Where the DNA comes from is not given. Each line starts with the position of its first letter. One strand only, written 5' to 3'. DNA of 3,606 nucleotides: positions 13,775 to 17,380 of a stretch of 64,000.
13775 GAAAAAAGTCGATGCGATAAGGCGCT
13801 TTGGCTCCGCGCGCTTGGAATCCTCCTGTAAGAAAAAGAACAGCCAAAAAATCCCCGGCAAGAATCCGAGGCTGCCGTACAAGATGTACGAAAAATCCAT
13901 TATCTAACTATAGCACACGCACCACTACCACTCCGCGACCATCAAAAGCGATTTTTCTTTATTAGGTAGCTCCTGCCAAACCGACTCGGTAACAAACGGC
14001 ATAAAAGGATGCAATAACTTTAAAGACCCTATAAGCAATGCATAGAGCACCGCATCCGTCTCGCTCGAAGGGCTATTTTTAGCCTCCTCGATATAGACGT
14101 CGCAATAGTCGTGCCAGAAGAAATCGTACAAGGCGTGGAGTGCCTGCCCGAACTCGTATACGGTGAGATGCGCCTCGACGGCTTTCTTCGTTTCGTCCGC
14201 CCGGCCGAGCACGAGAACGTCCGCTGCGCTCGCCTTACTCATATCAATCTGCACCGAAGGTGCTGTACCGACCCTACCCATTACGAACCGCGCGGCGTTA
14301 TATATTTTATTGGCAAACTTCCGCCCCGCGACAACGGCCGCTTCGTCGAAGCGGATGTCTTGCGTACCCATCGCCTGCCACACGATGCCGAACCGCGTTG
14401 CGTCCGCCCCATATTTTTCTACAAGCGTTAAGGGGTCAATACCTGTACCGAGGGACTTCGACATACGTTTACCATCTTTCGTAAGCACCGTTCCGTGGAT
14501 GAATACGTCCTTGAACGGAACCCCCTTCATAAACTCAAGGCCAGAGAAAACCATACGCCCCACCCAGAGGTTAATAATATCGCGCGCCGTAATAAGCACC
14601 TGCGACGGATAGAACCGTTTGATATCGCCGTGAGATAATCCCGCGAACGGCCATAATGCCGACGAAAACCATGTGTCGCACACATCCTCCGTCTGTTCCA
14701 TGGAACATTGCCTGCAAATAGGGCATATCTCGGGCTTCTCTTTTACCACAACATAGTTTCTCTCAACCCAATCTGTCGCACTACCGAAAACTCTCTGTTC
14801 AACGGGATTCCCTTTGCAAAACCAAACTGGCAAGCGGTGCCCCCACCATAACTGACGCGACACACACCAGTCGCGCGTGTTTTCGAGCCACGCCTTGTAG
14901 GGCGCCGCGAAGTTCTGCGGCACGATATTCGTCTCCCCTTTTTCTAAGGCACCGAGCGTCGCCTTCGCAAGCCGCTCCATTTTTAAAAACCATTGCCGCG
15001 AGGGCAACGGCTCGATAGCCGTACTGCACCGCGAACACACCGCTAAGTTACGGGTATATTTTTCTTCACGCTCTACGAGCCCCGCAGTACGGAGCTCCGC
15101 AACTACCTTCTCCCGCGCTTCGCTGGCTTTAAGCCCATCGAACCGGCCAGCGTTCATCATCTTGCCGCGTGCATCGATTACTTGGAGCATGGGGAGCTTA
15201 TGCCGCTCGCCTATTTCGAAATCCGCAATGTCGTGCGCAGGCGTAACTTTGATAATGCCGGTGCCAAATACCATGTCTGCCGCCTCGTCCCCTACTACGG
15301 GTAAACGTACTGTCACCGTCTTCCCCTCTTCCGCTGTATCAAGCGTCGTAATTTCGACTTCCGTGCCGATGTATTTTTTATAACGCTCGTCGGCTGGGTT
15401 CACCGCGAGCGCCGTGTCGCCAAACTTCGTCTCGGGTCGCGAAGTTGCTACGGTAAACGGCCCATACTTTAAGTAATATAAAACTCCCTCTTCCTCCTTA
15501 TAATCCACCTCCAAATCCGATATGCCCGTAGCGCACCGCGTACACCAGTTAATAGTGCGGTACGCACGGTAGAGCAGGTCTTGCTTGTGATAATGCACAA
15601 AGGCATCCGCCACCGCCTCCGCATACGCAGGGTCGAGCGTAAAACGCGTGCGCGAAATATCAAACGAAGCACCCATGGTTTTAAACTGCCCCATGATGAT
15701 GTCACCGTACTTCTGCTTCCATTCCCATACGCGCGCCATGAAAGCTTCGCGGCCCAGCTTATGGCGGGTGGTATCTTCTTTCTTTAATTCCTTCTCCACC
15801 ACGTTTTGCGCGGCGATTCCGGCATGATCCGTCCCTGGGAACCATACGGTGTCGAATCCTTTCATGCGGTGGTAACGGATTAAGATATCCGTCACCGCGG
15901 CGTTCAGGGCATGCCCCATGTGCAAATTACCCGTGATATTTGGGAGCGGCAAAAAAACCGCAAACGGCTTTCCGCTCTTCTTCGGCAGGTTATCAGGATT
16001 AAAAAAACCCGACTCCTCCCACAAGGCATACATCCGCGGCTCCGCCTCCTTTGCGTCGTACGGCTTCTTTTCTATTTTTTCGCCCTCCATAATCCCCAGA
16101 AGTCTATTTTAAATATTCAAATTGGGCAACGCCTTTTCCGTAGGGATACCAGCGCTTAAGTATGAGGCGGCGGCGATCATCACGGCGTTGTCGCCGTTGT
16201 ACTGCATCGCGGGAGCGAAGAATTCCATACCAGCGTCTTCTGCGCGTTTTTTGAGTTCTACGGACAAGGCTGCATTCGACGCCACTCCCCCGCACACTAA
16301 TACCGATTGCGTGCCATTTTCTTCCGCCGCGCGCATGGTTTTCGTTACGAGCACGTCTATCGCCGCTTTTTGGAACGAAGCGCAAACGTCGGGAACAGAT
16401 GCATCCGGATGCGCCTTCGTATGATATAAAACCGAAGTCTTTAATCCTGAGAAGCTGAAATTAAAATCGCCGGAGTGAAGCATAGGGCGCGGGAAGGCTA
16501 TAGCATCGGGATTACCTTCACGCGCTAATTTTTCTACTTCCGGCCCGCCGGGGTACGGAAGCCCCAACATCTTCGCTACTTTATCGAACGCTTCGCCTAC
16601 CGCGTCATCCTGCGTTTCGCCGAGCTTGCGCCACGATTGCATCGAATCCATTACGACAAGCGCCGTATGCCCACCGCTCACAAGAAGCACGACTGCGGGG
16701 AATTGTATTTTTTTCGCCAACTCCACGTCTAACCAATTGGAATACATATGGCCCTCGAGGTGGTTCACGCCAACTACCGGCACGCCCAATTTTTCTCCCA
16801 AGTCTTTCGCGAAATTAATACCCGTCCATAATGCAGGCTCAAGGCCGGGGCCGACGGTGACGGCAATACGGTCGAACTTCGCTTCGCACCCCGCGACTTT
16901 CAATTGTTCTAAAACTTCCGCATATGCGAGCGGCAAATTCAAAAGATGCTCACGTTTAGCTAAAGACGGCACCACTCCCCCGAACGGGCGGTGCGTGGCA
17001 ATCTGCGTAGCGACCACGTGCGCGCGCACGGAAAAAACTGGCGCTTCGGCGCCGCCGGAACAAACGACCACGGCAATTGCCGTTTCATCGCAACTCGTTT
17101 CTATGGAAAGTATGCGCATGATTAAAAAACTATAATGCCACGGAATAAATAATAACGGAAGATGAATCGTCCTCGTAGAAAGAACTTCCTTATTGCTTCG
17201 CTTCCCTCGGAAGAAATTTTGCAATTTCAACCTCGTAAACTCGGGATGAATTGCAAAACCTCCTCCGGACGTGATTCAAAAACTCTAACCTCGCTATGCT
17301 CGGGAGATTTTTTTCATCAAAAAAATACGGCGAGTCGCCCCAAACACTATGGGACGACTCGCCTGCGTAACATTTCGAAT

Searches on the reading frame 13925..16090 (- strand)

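Call 15: search_protein_families(library=pfam, proteins=[window:13925-16090:-], max_evalue=0.00001)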
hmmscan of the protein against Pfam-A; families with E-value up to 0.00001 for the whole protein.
window:13925-16090:- (721 aa): 4 families
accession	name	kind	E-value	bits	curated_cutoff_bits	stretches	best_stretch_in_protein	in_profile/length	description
PF00133.28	tRNA-synt_1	-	2.9e-120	402.2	22.7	1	20-582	2-414/414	tRNA synthetases class I (I, L, M and V)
PF08264.19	Anticodon_1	-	4.7e-24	85.4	25.1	1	627-721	4-104/148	Anticodon-binding domain of tRNA ligase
PF09334.17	tRNA-synt_1g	-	6.9e-24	84.8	20.1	2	47-195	5-135/391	tRNA synthetases class I (M)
PF13603.12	tRNA-synt_1_2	-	7.9e-06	25.9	25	0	273-333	108-184/185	Leucyl-tRNA synthetase, editing domain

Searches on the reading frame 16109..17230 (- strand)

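Call 14: search_protein_families(library=pfam, proteins=[window:16109-17230:-], max_evalue=0.00001)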
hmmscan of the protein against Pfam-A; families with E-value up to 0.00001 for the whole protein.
window:16109-17230:- (373 aa): 2 families
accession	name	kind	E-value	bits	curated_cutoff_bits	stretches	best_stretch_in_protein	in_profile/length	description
PF00814.31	TsaD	-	1.1e-83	281.4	24.8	1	68-353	2-263/264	tRNA N6-adenosine threonylcarbamoyltransferase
PF22521.2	HypF_C_2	-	1.4e-08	35.2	27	1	211-349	96-236/241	Carbamoyltransferase, Kae1-like Domain, second subdomain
